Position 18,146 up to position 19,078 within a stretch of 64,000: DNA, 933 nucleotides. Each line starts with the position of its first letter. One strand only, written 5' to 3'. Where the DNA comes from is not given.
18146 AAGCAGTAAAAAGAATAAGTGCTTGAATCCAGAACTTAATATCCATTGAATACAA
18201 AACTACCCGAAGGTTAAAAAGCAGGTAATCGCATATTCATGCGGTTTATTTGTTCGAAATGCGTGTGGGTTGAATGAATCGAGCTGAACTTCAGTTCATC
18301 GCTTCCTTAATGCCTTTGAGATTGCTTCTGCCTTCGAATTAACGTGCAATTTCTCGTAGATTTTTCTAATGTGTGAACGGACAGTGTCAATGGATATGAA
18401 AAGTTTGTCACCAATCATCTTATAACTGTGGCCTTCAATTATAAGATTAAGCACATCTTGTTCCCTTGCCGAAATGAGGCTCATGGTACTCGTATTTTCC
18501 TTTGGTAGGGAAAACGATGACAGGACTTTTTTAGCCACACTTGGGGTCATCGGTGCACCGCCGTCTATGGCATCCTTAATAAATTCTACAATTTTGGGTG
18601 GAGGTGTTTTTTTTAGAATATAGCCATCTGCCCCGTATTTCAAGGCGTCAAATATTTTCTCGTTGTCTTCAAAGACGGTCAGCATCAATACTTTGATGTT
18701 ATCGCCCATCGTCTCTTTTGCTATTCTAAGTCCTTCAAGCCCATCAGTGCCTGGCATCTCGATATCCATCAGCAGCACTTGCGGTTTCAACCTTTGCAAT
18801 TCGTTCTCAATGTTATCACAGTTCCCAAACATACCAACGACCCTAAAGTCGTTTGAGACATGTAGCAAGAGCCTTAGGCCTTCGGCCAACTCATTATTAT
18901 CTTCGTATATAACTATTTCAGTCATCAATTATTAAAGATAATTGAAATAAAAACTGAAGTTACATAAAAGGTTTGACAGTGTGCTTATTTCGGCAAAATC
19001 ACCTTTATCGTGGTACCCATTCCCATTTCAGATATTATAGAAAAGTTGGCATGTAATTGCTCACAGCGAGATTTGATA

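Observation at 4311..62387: Recurrent 18-bp dyad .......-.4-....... at eight intergenic sites: a putative regulon operator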

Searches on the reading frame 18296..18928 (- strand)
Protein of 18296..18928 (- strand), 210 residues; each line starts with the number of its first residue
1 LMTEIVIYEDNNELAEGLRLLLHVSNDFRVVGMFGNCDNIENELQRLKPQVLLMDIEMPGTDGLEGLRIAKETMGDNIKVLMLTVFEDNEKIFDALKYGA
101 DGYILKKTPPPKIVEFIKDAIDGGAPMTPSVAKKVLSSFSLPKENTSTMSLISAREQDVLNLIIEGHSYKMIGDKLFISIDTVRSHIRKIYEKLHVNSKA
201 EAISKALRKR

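Call 6: search_protein_families(library=pfam, proteins=[window:18296-18928:-], max_evalue=0.01)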
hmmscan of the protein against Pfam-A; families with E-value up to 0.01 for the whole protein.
window:18296-18928:- (210 aa): 4 families
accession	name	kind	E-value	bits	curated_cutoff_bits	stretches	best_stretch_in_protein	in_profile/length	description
PF00072.30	Response_reg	-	5.1e-20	72.1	30.2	1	5-117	1-110/111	Response regulator receiver domain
PF00196.25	GerE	-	7.6e-16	57.9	23.5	1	152-205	3-56/57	Bacterial regulatory proteins, luxR family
PF08281.18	Sigma70_r4_2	-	0.00023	21.2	25.7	1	153-194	12-54/54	Sigma-70, region 4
PF04545.22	Sigma70_r4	-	0.00043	20.2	24.1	1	153-194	6-48/50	Sigma-70, region 4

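Call 11: find_encoding_contigs(protein=window:18296-18925:-, flank=10000, max_places=10)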
Protein window:18296-18925:- (209 aa): 1 contig read that carries it; 1 place shown.
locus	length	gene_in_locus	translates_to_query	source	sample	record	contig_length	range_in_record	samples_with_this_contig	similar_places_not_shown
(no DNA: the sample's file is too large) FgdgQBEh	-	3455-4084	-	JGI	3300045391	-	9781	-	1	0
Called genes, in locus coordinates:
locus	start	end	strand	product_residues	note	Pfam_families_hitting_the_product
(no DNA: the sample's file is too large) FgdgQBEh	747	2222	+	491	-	PF13426:PAS_9 (faint), PF00512:HisKA (weak), PF13581:HATPase_c_2, PF02518:HATPase_c, PF13589:HATPase_c_3 (faint)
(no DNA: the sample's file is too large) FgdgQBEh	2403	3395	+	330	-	PF02518:HATPase_c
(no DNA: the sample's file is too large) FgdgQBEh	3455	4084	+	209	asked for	PF00072:Response_reg, PF00196:GerE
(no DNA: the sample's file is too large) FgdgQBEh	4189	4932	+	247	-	-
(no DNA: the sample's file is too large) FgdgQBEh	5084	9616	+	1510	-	PF01108:Tissue_fac (faint), PF10179:NDNF (faint), PF16655:PhoD_N (faint), PF23376:Fn3_VIN3 (faint), PF00041:fn3, PF00041:fn3, PF16656:Pur_ac_phosph_N (weak), PF13860:FlgD_ig (weak), +5 more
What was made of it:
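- Tried and rejected: The look-up of RR2's own contig found only a 9.8-kb JGI contig with no DNA available (call 11).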

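Call 12: find_related_loci(query=window:18296-18925:-, collection=genome_contigs, flank=10000)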
Query window:18296-18925:- (209 aa) in genome_contigs; peptide patterns used: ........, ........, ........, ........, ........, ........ (x = any residue, [..] = any of these).
283 stretches matched a pattern; 201 encode a relative of the query (tblastn E <= 1e-3); the best 80 are kept; 80 distinct loci.
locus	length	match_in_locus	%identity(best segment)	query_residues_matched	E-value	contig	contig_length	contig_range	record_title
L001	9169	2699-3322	52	1-209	1e-71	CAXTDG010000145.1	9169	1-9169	MAG TPA_asm: uncultured Chitinophagaceae bacterium isolate private_GTX0163_metawrap_bin.19 genome assembly, contig: priv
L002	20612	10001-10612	52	3-207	1e-65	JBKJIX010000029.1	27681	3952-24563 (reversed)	MAG: Chitinophagaceae bacterium isolate ant_bin.181 S1Ck117_781139_flag_0_multi_21.4639_len_27681, whole genome shotgun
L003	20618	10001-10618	47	4-209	3e-61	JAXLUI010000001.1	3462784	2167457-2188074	MAG: Chitinophagaceae bacterium isolate STL-BAC26 C1.256.fa-1, whole genome shotgun sequence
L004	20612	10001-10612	48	3-208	7e-61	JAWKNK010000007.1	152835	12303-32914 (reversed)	MAG: Flavobacteriales bacterium isolate ABC1.138 ABC1.138.fa-7, whole genome shotgun sequence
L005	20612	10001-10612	50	3-208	7e-61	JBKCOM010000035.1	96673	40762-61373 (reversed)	MAG: Flavobacteriales bacterium isolate samp_447_metabat2_25 samp_447_113845, whole genome shotgun sequence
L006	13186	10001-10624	46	1-209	3e-60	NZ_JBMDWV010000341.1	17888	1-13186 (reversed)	MAG: Spirosoma sp. isolate FBaNitRs1_30 FBaNitRs1_contig341, whole genome shotgun sequence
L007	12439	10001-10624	46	1-209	4e-60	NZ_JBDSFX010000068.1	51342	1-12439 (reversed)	MAG: Dyadobacter sp. isolate cluster1_bin.239 k127_7236282, whole genome shotgun sequence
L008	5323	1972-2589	49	2-209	1e-59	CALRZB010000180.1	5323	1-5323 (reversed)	MAG: Chryseobacterium gleum isolate JJ-MIK16A5-260-9-m2-bin117 genome assembly, contig: JJ-MIK16A5-260-C1249, whole geno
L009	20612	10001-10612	48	4-209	1e-59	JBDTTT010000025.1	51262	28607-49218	MAG: Chryseolinea sp. isolate cluster3_bin.302 NODE_1580_length_51262_cov_6.513621, whole genome shotgun sequence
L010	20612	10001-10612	47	4-209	5e-59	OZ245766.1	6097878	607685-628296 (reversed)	MAG: Chryseolinea sp. isolate 89c34839-4e4b-44c7-b883-ef14e44c0401 genome assembly, chromosome: 1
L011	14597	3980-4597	50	2-209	2e-59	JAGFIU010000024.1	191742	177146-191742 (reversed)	MAG: Bacteroidetes bacterium isolate mag.5 k127_1034755, whole genome shotgun sequence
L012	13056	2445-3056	49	3-208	4e-59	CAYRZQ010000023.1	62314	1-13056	MAG TPA_asm: uncultured Comamonadaceae bacterium isolate binchicken_co214_81 genome assembly, contig: NODE_302_length_62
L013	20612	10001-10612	47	4-209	9e-59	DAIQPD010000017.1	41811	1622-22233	MAG TPA_asm: Chryseolinea sp. isolate CTOTU18528 NODE_776_length_41811_cov_8.426645, whole genome shotgun sequence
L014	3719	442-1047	46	4-207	8e-58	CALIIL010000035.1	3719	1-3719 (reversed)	MAG: uncultured Chitinophagaceae bacterium isolate R3_Bin_METABAT__268_1 genome assembly, contig: c_000002302230, whole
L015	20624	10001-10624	44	1-209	9e-58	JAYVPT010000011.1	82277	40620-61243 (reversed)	MAG: Ferruginibacter sp. isolate GL72_DN_metabinner_8 GL72_DN_metabinner_8_10, whole genome shotgun sequence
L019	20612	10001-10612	47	4-209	2e-57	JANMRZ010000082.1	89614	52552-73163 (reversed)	MAG: Chryseolinea sp. isolate SOY_29_metabat_87 SOY_29_k141_2274268, whole genome shotgun sequence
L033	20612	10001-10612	45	4-209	1e-54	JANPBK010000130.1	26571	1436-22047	MAG: Cyclobacteriaceae bacterium isolate VAR_78_metabat_93 VAR_78_k141_1563858, whole genome shotgun sequence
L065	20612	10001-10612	42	3-209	4e-51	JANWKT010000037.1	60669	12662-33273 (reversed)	MAG: Flavobacteriales bacterium isolate CRAIB_MAG100 c_000000087878, whole genome shotgun sequence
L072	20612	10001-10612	44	4-209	7e-51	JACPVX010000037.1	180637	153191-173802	MAG: Bacteroidetes bacterium isolate NC_groundwater_796_Pr6_B-0.1um_43_12 kurt_kritikos_18_scaffold_240531, whole genome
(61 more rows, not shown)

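Call 31: search_protein_families(library=pfam, proteins=[L019:11644-12924:+, L019:15718-18465:+, L019:18574-20610:+, L033:11586-12470:+, L065:10722-11120:+, L072:16799-20611:+, L010:7916-9937:+, L002:6813-7436:-, L010:10654-11508:+], max_evalue=0.01)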
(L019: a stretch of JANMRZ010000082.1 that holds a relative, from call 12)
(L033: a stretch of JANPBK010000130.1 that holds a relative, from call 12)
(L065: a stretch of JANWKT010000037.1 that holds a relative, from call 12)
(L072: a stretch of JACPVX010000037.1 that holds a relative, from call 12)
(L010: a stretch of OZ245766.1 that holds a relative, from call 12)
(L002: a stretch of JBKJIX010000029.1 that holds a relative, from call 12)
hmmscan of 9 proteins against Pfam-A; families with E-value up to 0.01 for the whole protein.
L019:11644-12924:+ (426 aa): 0 families

L019:15718-18465:+ (915 aa): 5 families
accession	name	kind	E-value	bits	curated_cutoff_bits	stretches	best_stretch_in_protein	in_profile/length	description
PF06739.17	SBBP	-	4.6e-24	84.5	20.5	4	101-129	2-31/38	Beta-propeller repeat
PF01833.30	TIG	-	6.7e-21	74.5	20.9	2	586-664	1-81/84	IPT/TIG domain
PF18962.6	Por_Secre_tail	-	2.2e-14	54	27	1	846-909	1-70/75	Secretion system C-terminal sorting domain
PF13927.12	Ig_3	-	0.0013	19.7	30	1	674-748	4-77/78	Immunoglobulin domain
PF13895.12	Ig_2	-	0.0023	18.5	27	0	674-749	4-65/79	Immunoglobulin domain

L019:18574-20610:+ (679 aa): 7 families
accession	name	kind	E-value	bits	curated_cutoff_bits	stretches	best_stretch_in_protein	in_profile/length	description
PF13517.12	FG-GAP_3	-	9.6e-30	103.4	26.9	4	321-390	1-60/61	FG-GAP-like repeat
PF01839.29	FG-GAP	-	1.7e-25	88.8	22.1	3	317-337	5-25/37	FG-GAP repeat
PF00052.24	Laminin_B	-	1.6e-15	57.6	22.4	1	70-199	1-120/136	Laminin B (Domain IV)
PF01833.30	TIG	-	6.5e-10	39.3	20.9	1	208-280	1-73/84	IPT/TIG domain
PF12256.14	TcdB_toxin_midN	-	9.8e-10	38.5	24.8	1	355-397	9-51/181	Insecticide toxin TcdB middle/N-terminal region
PF16743.10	PliI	-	5.5e-05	23.3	27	0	435-455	64-84/123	Periplasmic lysozyme inhibitor of I-type lysozyme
PF14783.12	BBS2_Mid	-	0.0045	17.5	27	0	597-624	2-30/108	Ciliary BBSome complex subunit 2, middle region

L033:11586-12470:+ (294 aa): 1 family
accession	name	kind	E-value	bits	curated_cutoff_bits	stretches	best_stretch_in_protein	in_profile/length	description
PF04355.18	BamE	-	0.0083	16.3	23.2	0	164-206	25-63/71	Outer membrane protein assembly factor BamE domain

L065:10722-11120:+ (132 aa): 1 family
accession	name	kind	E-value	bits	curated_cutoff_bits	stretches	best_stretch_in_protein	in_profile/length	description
PF13648.12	Lipocalin_4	-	0.00017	22.8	22.4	1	34-113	1-69/89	Lipocalin-like domain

L072:16799-20611:+ (1271 aa): 8 families
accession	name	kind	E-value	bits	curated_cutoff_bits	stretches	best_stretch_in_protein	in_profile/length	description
PF13517.12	FG-GAP_3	-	1.5e-53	179.7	26.9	9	631-697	1-60/61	FG-GAP-like repeat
PF01839.29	FG-GAP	-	9.3e-39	131.2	22.1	4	917-941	2-26/37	FG-GAP repeat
PF01833.30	TIG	-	2.9e-26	91.7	20.9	3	720-795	4-83/84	IPT/TIG domain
PF00052.24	Laminin_B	-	7.3e-16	58.7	22.4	1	109-227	2-121/136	Laminin B (Domain IV)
PF12256.14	TcdB_toxin_midN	-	5.7e-09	36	24.8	0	864-891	16-45/181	Insecticide toxin TcdB middle/N-terminal region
PF20144.5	TIG_SUH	-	1.6e-06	28.6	24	1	730-776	15-58/94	TIG domain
PF16743.10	PliI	-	4.4e-05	23.6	27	0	594-646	30-81/123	Periplasmic lysozyme inhibitor of I-type lysozyme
PF24328.1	DUF7498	-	0.00016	22.6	27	0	730-800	13-81/97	Domain of unknown function (DUF7498)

L010:7916-9937:+ (673 aa): 16 families
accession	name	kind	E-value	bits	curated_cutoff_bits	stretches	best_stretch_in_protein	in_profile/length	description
PF13424.12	TPR_12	-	3e-27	95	30.1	4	166-236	4-77/77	Tetratricopeptide repeat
PF00515.34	TPR_1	-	1.3e-18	66.3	27.8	1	169-194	6-31/34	Tetratricopeptide repeat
PF07719.23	TPR_2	-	3.7e-18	64.5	27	0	247-276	4-33/34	Tetratricopeptide repeat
PF13181.12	TPR_8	-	7.2e-15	54.3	25.7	1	245-272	2-29/34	Tetratricopeptide repeat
PF02518.31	HATPase_c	-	2.8e-12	47.5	26.4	1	584-672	3-109/111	Histidine kinase-, DNA gyrase B-, and HSP90-like ATPase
PF13374.12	TPR_10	-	1.3e-11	44.6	27.5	1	126-153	4-31/42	Tetratricopeptide repeat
PF07730.19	HisKA_3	-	1.7e-09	38.6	24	1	480-541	2-66/68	Histidine kinase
PF13176.12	TPR_7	-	7.6e-08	32.3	27.9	0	131-156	6-31/36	Tetratricopeptide repeat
PF17874.7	TPR_MalT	-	1.2e-07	31.8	45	0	129-275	45-192/336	MalT-like TPR region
PF13428.12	TPR_14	-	1.2e-06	29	23.5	0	246-277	3-35/44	Tetratricopeptide repeat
PF13581.12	HATPase_c_2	-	0.00023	21.6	27.4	1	577-636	22-86/127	Histidine kinase-like ATPase domain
PF12862.13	ANAPC5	-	0.00052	20.5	23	1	266-335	24-89/91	Anaphase-promoting complex subunit 5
PF13432.12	TPR_16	-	0.00059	20.7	32.7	0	136-186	9-53/65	Tetratricopeptide repeat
PF13589.12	HATPase_c_3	-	0.0009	19.7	25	1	592-649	8-62/137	Histidine kinase-, DNA gyrase B-, and HSP90-like ATPase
PF14367.12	DUF4411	-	0.0035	17.6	23.5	0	362-445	46-121/159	Domain of unknown function (DUF4411)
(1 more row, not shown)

L002:6813-7436:- (207 aa): 0 families

L010:10654-11508:+ (284 aa): 1 family
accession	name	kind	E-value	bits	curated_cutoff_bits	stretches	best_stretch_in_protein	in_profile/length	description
PF13308.11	YARHG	-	1.9e-20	73.1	27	1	204-281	5-84/85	YARHG domain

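Call 35: search_solved_structures(query=window:18296-18925:-, max_evalue=1e-10)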
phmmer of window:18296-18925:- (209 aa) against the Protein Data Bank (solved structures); distinct sequences matched with E-value up to 1e-10: 23.
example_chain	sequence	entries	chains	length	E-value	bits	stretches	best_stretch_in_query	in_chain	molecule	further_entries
5hev_A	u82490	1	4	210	5.6e-26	94.4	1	3-203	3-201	Response regulator protein VraR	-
1a04_A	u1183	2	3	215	3.1e-24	88.7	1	4-202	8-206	NITRATE/NITRITE RESPONSE REGULATOR PROTEIN NARL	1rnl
7ve6_A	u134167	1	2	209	5.8e-24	87.8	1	3-205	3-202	Response regulator protein VraR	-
4gvp_A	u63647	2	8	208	8.6e-24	87.3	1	5-205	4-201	Response regulator protein vraR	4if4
4ldz_A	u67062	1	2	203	4.7e-23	84.9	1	2-207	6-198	Transcriptional regulatory protein DesR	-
4yn8_A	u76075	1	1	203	3.3e-22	82.1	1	4-208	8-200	Response regulator ChrA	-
3c3w_A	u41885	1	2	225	1.1e-18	70.6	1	2-202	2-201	TWO COMPONENT TRANSCRIPTIONAL REGULATORY PROTEIN DEVR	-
9xzo_A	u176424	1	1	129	2.6e-16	62.9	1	1-120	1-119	De novo protein M1X0B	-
6ekg_Y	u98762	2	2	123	2.7e-15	59.6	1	5-115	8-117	Chemotaxis protein CheY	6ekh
7od9_B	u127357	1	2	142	4e-15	59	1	5-115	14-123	Response regulator receiver protein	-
4le0_A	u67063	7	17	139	4.3e-14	55.6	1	2-132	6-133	Transcriptional regulatory protein DesR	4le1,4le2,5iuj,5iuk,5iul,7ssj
7ssi_C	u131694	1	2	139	8.1e-14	54.7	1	2-132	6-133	Transcriptional regulatory protein DesR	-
5f64_A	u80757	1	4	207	1.1e-12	51.1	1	6-203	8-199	Positive transcription regulator EvgA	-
8zwn_A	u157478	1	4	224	1.5e-12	50.6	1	6-203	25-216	DNA-binding transcriptional activator EvgA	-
4zmr_A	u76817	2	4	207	3.5e-12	49.4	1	3-203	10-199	Response regulator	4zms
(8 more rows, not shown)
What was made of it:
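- On Operator of a NarL/FixJ (LuxR-type HTH) response regulator: Its closest solved structures are VraR, NarL and DesR (call 35).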

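Call 38: find_related_loci(query=window:18296-18925:-, collection=metagenome_contigs, flank=10000)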
Query window:18296-18925:- (209 aa) in metagenome_contigs; peptide patterns used: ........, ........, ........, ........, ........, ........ (x = any residue, [..] = any of these).
342 stretches matched a pattern; 205 encode a relative of the query (tblastn E <= 1e-3); the best 80 are kept; 80 distinct loci.
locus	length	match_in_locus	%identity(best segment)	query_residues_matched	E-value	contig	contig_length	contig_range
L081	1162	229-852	54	1-209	5e-80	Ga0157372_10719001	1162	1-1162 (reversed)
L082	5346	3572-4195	54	1-209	6e-73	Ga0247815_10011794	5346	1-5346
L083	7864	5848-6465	51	4-209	2e-66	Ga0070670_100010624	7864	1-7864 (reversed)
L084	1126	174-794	51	3-209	7e-71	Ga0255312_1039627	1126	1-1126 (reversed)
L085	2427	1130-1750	50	3-209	3e-66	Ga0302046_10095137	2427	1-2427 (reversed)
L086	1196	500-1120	50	1-209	2e-69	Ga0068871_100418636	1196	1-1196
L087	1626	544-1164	52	4-209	2e-67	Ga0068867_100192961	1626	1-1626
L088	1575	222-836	50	4-207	8e-68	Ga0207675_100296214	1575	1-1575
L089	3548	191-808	53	4-209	1e-64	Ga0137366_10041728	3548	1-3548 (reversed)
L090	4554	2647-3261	49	3-207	2e-64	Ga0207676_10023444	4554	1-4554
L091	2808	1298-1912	49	3-207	1e-64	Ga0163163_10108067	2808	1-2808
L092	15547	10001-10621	49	1-207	3e-64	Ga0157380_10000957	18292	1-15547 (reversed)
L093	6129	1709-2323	50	4-207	2e-64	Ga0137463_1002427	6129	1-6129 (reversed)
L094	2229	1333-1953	49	3-209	8e-65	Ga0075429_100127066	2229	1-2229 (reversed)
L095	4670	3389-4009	48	3-209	1e-63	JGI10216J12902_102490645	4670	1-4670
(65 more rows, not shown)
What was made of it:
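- Tried and rejected: Genome and metagenome scans returned nothing above 54% identity (calls 12, 38).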

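Call 40: search_solved_structures(query=window:18296-18925:-, max_evalue=1e-23, show_alignments=2)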
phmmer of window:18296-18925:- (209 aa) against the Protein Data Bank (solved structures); distinct sequences matched with E-value up to 1e-23: 4.
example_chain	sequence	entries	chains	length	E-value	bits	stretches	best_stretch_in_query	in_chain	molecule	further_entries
5hev_A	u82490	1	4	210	5.6e-26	94.4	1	3-203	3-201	Response regulator protein VraR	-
1a04_A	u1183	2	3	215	3.1e-24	88.7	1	4-202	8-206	NITRATE/NITRITE RESPONSE REGULATOR PROTEIN NARL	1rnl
7ve6_A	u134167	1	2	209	5.8e-24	87.8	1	3-205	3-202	Response regulator protein VraR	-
4gvp_A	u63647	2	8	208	8.6e-24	87.3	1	5-205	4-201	Response regulator protein vraR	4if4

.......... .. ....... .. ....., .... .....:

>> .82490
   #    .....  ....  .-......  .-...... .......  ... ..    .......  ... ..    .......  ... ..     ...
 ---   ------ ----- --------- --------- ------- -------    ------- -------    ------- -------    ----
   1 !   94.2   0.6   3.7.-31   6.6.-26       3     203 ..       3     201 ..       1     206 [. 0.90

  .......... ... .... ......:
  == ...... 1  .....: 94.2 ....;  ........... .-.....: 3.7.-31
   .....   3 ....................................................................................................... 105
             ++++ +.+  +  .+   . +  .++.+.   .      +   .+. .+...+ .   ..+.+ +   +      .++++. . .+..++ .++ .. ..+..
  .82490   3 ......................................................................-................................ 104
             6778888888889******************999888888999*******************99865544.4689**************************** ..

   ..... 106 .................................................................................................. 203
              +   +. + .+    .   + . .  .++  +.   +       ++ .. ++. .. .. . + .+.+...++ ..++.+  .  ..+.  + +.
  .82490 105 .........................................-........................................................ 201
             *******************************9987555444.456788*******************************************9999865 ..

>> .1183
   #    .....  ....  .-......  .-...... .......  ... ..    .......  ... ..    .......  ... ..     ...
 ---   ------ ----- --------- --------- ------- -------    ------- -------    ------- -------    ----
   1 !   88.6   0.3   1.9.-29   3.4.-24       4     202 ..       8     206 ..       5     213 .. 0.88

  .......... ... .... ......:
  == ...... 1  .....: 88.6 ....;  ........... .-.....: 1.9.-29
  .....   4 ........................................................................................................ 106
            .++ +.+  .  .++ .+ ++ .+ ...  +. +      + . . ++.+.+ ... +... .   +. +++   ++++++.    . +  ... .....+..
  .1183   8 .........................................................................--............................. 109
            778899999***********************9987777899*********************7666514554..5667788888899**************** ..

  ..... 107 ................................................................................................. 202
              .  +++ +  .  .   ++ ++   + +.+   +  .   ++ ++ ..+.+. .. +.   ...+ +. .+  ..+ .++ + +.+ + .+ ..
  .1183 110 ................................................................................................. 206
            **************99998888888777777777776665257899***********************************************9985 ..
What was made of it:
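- On Operator of a NarL/FixJ (LuxR-type HTH) response regulator: In RR2, the Asp of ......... aligns with the phospho-accepting Asp of VraR and NarL (call 40).
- The varying residues align with NarL K188, V189 and K192 (call 40). RR2 has the phospho-accepting Asp aligned with VraR and NarL (call 40).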

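Call 54: search_protein_families(library=ncbifam, proteins=[window:18296-18925:-], max_evalue=0.001)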
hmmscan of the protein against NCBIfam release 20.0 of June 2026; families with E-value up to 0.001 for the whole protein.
window:18296-18925:- (209 aa): 73 families (the best 25 are shown)
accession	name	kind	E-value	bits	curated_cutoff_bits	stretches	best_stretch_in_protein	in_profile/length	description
NF047785.1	respo_reg_MadR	equivalog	8.7e-36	123.2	300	1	3-206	2-204/209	MadR family response regulator transcription factor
NF007935.0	PRK10651.1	equivalog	2.3e-35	121.8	250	1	3-203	8-208/216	two-component system response regulator NarL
NF052445.1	RespRegMctR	equivalog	5.6e-35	120.6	300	1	5-206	5-200/205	two-component system response regulator MctR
NF007708.0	PRK10403.1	equivalog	3.8e-30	105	343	1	4-203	9-206/215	nitrate/nitrite response regulator protein NarP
NF011896.0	PRK15369.1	equivalog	1e-29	103.7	242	1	2-207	4-206/211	two component system response regulator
NF007018.1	PRK09483.1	equivalog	5.3e-25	88.3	280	1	2-207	2-205/217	UvrY/SirA/GacA family response regulator transcription factor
NF007685.0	PRK10360.1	equivalog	3e-19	69.6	258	1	1-201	1-188/196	response regulator transcription factor UhpA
NF007403.0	PRK09935.1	equivalog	3.5e-19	69.2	271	1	8-205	10-204/210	fimbria biosynthesis transcriptional regulator FimZ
NF006900.1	PRK09390.1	equivalog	1.2e-17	64.1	255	1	4-207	7-199/203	response regulator FixJ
NF041830.1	RR_TF_ErdR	exception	2e-15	57.1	390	1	39-201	40-201/213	response regulator transcription factor ErdR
NF007419.0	PRK09958.1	equivalog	2.8e-14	53.2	251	1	9-205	8-198/204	acid-sensing system DNA-binding response regulator EvgA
NF007505.1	PRK10100.1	equivalog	4.1e-14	52.8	250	1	19-205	14-199/204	biofilm master transcriptional regulator CsgD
NF041367.1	CheY_Halo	equivalog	4.9e-14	52.7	200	1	6-119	3-113/114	chemotaxis protein CheY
TIGR02875.1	spore_0_A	equivalog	9.2e-14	51.3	200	1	3-124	4-126/262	sporulation transcription factor Spo0A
NF008098.0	PRK10840.1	equivalog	4.3e-13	49.3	235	1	4-197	6-197/216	response regulator transcription factor RcsB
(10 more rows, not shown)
